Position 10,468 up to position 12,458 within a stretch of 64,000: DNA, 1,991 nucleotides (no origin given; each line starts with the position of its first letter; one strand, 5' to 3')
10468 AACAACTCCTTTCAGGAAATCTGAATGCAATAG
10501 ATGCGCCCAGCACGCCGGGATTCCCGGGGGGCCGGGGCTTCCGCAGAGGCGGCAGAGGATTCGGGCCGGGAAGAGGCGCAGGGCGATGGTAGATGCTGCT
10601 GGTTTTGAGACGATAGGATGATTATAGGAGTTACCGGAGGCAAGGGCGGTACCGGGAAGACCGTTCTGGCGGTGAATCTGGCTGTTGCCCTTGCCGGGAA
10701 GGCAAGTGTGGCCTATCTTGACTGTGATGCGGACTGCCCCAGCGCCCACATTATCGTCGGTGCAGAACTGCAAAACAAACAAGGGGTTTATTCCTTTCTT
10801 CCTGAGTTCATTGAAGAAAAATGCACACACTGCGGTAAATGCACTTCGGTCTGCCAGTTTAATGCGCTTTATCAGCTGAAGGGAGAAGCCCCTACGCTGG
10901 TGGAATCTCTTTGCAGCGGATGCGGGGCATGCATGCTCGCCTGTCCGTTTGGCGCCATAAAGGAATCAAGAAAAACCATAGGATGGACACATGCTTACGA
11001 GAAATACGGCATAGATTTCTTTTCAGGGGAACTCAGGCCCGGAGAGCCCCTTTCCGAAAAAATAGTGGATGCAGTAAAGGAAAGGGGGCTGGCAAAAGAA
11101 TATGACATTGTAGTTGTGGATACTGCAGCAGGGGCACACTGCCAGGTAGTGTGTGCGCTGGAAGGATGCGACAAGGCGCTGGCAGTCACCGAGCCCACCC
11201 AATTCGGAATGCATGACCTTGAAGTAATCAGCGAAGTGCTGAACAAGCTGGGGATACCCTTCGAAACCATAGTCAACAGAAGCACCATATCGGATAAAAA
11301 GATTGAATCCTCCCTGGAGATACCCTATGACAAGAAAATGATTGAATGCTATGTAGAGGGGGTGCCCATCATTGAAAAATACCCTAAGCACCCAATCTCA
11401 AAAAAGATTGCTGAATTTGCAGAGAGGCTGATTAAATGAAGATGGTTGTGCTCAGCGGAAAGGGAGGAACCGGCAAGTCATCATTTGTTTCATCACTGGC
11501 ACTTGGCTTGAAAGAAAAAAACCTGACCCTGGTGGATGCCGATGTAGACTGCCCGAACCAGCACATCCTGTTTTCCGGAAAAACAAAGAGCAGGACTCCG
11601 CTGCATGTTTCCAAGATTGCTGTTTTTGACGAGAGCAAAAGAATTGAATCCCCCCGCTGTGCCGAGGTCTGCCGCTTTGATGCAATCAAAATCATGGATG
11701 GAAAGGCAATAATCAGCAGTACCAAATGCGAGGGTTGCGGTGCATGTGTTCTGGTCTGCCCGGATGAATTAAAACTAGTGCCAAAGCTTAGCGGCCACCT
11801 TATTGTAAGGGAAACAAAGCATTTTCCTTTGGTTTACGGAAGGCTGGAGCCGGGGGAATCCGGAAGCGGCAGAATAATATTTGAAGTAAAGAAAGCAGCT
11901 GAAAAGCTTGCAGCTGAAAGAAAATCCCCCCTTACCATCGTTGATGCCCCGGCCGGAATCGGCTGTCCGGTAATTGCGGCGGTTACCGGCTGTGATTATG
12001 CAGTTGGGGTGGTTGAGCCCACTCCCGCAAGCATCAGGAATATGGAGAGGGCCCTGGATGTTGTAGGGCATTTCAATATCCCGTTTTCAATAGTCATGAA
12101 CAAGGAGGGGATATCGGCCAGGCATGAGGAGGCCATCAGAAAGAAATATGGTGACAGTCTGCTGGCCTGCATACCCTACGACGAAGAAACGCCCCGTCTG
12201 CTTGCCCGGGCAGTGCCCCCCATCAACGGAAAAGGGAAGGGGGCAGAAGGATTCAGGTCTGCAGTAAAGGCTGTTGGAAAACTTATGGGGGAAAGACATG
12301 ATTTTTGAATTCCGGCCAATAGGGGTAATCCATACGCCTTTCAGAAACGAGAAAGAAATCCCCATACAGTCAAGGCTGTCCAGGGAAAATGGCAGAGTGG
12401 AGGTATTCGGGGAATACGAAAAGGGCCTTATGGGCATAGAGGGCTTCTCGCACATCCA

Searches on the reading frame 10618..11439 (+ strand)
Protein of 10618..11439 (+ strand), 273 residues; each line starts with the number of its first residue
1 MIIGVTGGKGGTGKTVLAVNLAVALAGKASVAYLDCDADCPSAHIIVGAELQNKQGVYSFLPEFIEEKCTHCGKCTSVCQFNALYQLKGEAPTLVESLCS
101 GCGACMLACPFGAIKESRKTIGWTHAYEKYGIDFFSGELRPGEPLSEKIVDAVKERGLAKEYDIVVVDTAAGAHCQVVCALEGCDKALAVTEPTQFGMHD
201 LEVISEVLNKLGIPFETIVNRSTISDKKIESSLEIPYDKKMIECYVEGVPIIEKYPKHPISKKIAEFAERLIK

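Call 87: search_protein_families(library=pfam, proteins=[window:10618-11439:+], max_evalue=0.00001)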
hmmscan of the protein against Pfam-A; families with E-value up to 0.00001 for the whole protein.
window:10618-11439:+ (273 aa): 12 families
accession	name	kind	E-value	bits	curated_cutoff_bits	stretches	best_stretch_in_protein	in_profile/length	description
PF00037.32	Fer4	-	2.7e-16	59.1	21.1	2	94-115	3-24/24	4Fe-4S binding domain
PF01656.29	CbiA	-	3.2e-13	50.2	25.4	1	3-250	1-124/125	CobQ/CobB/MinD/ParA nucleotide binding domain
PF10609.15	ParA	-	4.5e-11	43.1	27.1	1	2-54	5-58/246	NUBPL iron-transfer P-loop NTPase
PF13187.11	Fer4_9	-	1.2e-10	41.7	27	1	68-114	1-52/52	4Fe-4S dicluster domain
PF12838.12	Fer4_7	-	2.2e-10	41.3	27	0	35-83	7-52/52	4Fe-4S dicluster domain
PF12837.12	Fer4_6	-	1.4e-09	37.8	25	1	62-84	2-24/24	4Fe-4S binding domain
PF13614.12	AAA_31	-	3.3e-09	37.3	27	0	2-51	3-50/177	AAA domain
PF13237.11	Fer4_10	-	8.7e-08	32.4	25.5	0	65-110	5-53/53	4Fe-4S dicluster domain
PF12797.12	Fer4_2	-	2.6e-07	30.6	24.5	0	62-79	3-20/22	4Fe-4S binding domain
PF14697.11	Fer4_21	-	2.8e-07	31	35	1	66-114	5-57/59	4Fe-4S dicluster domain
PF13484.11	Fer4_16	-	5.6e-06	27.5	30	0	99-119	2-22/66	4Fe-4S double cluster binding domain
PF25160.1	LdpA_Fe-S-bd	-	6.4e-06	26.3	27.6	0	93-117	22-46/49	LdpA Fe-S cluster-binding domain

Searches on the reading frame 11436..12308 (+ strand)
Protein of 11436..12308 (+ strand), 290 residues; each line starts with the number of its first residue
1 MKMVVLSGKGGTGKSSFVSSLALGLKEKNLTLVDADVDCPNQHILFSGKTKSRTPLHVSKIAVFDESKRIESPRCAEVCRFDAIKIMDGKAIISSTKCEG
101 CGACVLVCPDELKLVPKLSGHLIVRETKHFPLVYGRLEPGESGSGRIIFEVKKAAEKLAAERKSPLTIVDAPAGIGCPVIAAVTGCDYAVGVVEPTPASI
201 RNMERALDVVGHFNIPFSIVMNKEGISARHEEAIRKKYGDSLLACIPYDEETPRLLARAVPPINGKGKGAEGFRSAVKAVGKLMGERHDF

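Call 87: search_protein_families(library=pfam, proteins=[window:11436-12308:+], max_evalue=0.00001)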
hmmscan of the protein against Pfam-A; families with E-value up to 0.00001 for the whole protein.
window:11436-12308:+ (290 aa): 4 families
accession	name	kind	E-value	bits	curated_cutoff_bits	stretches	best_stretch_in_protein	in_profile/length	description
PF01656.29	CbiA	-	1.8e-11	44.5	25.4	1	4-260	2-123/125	CobQ/CobB/MinD/ParA nucleotide binding domain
PF10609.15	ParA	-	9.6e-10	38.7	27.1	1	2-51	5-56/246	NUBPL iron-transfer P-loop NTPase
PF00037.32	Fer4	-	2.8e-07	30.5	21.1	0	92-110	2-20/24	4Fe-4S binding domain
PF14697.11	Fer4_21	-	3e-06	27.7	35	1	62-109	1-52/59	4Fe-4S dicluster domain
